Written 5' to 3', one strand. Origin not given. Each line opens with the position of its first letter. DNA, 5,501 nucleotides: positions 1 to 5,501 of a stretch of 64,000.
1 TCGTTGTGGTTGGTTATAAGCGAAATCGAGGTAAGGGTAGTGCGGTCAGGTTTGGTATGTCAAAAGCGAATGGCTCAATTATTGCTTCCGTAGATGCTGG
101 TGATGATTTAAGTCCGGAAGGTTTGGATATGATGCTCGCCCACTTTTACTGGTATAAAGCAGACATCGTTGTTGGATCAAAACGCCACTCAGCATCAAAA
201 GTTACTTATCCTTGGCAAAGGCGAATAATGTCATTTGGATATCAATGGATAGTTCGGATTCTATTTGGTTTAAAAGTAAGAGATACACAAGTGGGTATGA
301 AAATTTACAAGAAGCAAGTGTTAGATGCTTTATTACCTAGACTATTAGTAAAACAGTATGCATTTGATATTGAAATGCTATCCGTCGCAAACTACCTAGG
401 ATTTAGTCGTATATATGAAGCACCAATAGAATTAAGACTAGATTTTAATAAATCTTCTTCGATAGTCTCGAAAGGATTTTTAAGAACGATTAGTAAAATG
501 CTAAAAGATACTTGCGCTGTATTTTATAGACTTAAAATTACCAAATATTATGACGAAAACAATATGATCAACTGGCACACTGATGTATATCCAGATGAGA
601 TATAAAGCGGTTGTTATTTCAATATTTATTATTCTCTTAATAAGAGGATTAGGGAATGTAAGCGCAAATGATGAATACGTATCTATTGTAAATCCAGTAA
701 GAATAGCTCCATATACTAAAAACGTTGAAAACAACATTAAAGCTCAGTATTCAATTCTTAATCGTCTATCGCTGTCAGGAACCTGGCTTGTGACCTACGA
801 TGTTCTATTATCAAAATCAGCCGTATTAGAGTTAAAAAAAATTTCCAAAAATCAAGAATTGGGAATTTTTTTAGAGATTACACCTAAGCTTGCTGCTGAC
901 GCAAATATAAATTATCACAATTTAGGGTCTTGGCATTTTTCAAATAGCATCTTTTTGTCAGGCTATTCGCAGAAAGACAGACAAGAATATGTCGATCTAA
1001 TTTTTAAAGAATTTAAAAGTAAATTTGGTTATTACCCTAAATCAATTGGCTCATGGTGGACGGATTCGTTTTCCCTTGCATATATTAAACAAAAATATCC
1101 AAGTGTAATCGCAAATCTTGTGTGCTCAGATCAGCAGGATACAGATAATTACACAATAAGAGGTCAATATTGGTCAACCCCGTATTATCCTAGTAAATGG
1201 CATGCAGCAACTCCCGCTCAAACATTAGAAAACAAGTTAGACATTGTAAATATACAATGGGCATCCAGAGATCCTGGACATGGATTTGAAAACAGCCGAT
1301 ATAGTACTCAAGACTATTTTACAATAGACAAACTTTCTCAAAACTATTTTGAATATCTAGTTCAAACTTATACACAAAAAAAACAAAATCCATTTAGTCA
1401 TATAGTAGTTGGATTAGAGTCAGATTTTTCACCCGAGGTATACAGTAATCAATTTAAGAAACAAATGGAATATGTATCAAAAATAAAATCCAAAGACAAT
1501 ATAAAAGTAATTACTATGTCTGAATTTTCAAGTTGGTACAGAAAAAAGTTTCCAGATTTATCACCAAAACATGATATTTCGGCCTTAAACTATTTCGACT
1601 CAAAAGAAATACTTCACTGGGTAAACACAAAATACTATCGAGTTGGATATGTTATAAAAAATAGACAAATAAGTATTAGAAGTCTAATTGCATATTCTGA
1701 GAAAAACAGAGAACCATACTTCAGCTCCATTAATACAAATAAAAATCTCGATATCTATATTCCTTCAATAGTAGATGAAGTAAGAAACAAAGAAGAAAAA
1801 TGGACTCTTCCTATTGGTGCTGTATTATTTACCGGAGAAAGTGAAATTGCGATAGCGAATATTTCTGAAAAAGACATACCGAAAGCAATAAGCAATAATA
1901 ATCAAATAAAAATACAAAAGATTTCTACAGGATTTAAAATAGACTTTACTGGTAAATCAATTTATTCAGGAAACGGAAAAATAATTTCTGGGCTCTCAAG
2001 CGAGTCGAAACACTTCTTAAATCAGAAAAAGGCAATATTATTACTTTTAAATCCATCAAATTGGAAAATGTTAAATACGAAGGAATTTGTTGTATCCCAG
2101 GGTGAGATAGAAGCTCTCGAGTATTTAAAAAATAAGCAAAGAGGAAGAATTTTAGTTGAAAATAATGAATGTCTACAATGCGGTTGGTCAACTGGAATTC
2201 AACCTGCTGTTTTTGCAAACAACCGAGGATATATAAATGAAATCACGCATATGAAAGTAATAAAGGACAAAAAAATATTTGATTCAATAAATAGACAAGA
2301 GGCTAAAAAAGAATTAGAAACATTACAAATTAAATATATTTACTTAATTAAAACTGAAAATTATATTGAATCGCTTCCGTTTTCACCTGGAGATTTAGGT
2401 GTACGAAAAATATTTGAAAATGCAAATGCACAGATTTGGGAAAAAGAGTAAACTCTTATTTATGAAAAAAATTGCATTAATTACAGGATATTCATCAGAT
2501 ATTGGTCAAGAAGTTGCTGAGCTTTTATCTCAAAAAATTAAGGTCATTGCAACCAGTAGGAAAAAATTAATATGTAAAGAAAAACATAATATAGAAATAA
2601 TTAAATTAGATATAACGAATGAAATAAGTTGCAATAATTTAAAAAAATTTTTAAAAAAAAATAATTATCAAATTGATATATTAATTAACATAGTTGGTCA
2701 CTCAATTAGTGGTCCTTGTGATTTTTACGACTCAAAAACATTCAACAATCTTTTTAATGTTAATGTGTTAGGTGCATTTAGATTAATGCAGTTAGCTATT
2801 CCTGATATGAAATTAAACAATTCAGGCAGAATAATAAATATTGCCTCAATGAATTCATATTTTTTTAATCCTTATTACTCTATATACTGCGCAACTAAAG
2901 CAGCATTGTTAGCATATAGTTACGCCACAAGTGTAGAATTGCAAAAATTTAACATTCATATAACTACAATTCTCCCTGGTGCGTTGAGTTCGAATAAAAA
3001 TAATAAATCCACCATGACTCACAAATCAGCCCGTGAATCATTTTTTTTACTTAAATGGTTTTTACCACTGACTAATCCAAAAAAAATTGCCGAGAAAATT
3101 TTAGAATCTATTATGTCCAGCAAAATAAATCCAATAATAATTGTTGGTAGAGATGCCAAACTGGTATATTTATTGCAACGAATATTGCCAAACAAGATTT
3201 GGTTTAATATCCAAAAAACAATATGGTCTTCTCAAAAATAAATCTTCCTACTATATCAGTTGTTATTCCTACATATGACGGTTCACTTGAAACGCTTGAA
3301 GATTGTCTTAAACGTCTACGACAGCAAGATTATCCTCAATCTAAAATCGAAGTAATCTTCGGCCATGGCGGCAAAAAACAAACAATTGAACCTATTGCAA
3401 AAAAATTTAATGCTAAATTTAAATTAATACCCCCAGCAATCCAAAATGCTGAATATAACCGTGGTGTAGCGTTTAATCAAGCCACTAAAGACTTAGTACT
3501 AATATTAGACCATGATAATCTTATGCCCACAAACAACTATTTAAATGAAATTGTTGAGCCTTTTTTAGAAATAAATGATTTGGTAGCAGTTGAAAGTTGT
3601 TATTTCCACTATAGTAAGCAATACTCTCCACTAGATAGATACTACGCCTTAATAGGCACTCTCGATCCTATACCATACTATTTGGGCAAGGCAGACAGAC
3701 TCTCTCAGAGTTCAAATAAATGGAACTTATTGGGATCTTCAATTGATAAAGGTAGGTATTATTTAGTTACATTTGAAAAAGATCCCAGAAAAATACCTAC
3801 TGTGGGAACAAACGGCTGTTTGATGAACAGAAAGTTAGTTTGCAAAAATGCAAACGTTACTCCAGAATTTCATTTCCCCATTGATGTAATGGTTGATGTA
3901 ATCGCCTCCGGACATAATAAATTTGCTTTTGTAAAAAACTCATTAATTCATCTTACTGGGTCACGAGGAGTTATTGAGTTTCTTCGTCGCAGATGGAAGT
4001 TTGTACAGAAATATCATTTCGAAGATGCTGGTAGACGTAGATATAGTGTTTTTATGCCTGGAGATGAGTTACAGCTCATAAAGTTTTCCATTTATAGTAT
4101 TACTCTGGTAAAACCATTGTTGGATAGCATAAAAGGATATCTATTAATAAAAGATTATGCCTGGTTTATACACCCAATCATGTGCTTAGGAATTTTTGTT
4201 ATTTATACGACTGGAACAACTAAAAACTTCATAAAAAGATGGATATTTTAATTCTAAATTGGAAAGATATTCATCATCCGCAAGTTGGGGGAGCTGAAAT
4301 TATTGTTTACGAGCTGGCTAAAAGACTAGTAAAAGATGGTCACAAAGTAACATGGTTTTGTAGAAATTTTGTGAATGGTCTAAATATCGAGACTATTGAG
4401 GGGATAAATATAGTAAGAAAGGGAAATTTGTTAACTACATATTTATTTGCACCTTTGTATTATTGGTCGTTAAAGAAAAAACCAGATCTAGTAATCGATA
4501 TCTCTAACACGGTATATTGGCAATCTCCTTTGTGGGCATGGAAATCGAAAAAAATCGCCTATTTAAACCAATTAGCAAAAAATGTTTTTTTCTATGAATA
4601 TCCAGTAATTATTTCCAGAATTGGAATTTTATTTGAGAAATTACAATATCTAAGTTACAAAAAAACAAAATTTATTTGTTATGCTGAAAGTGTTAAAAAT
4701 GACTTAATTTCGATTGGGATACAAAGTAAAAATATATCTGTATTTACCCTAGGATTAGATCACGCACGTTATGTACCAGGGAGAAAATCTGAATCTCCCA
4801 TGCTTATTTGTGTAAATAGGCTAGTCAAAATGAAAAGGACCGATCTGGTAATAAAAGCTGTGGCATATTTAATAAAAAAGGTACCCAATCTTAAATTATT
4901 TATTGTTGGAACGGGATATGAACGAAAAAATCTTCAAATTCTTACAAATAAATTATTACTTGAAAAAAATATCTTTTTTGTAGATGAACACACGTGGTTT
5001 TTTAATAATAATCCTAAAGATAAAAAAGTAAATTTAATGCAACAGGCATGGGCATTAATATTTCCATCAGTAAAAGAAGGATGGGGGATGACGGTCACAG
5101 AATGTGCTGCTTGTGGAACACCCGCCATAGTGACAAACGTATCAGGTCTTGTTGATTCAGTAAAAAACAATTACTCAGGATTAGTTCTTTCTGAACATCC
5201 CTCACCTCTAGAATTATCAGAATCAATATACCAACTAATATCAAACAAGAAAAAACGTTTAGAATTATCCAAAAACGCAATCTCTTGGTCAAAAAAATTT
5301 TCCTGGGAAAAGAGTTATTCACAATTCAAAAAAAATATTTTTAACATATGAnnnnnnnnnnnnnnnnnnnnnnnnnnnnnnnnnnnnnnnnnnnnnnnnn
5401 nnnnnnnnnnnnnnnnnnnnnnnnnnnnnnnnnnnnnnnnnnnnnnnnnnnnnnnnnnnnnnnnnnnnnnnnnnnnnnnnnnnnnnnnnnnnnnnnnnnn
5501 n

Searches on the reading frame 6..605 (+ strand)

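Call 68: search_protein_families(library=pfam, proteins=[window:6-605:+], max_evalue=0.0001)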
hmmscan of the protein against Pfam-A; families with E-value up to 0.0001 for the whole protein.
window:6-605:+ (199 aa): 1 family
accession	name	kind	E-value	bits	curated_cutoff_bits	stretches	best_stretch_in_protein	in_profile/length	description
PF00535.33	Glycos_transf_2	-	2.7e-09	37.6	23.3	1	5-109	61-167/168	Glycosyl transferase family 2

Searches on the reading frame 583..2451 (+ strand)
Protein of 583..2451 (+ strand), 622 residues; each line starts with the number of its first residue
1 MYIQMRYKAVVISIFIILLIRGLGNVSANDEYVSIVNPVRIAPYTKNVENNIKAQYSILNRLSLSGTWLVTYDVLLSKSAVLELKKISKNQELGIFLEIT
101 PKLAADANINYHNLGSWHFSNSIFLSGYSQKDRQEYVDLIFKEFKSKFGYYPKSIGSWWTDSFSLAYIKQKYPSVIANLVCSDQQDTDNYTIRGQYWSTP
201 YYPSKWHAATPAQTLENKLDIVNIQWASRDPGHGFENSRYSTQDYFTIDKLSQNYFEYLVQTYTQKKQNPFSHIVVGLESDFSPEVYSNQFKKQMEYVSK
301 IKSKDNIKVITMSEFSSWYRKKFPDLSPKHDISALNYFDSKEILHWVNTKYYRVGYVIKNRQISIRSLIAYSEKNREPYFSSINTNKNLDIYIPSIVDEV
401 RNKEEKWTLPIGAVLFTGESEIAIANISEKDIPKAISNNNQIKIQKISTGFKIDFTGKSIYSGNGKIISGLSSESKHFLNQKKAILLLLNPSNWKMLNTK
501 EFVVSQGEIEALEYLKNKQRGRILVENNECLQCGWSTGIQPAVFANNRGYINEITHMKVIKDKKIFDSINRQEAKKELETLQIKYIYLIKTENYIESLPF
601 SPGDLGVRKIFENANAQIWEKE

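Call 15: search_protein_families(library=pfam, proteins=[window:583-2451:+], max_evalue=0.001)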
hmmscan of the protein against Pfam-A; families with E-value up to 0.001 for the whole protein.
window:583-2451:+ (622 aa): 1 family
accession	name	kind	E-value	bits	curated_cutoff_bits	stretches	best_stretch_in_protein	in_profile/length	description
PF12979.12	DUF3863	-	0.00029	20.2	27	1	140-225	119-202/349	Domain of Unknown Function with PDB structure (DUF3863)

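Call 54: search_protein_families(library=ncbifam, proteins=[window:583-2451:+], max_evalue=0.001)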
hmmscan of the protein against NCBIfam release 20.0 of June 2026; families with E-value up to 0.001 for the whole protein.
window:583-2451:+ (622 aa): 0 families

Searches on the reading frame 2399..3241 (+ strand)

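Call 68: search_protein_families(library=pfam, proteins=[window:2399-3241:+], max_evalue=0.0001)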
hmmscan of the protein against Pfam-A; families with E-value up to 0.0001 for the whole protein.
window:2399-3241:+ (280 aa): 4 families
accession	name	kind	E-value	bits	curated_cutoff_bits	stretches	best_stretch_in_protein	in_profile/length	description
PF00106.31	adh_short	-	5.3e-35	121.1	26.6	1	24-204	1-190/195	short chain dehydrogenase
PF13561.12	adh_short_C2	-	8.3e-24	84.9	27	1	35-205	8-185/236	Enoyl-(Acyl carrier protein) reductase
PF08643.16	DUF1776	-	2.7e-05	24.2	25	0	103-215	104-218/294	Fungal family of unknown function (DUF1776)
PF01370.27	Epimerase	-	9.8e-05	22.3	20.9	0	26-133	1-102/240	NAD dependent epimerase/dehydratase family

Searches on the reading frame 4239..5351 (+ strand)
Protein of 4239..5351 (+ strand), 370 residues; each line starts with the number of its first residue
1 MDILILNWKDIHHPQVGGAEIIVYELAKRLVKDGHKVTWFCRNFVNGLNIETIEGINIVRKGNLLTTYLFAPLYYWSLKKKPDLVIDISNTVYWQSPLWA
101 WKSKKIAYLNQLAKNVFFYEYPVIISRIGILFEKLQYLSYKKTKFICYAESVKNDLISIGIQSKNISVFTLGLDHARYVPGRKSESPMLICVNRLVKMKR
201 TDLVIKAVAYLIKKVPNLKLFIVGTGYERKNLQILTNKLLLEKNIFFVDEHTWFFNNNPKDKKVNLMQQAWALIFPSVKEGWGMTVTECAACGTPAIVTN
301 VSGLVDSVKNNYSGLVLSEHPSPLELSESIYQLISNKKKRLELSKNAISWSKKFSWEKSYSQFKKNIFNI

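Call 68: search_protein_families(library=pfam, proteins=[window:4239-5351:+], max_evalue=0.0001)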
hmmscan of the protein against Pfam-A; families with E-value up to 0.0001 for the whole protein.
window:4239-5351:+ (370 aa): 4 families
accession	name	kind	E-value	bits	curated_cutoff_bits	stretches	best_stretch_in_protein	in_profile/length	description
PF00534.26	Glycos_transf_1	-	4.6e-36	124.4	26.4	1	180-349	9-171/172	Glycosyl transferases group 1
PF13692.12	Glyco_trans_1_4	-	6.1e-21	75.6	27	1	187-336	2-142/142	Glycosyl transferases group 1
PF13439.12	Glyco_transf_4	-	1.5e-12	48.3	28.5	1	16-177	1-170/170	Glycosyltransferase Family 4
PF20706.3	GT4-conflict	-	1.9e-11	44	26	1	163-315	171-327/385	Family 4 Glycosyltransferase in conflict systems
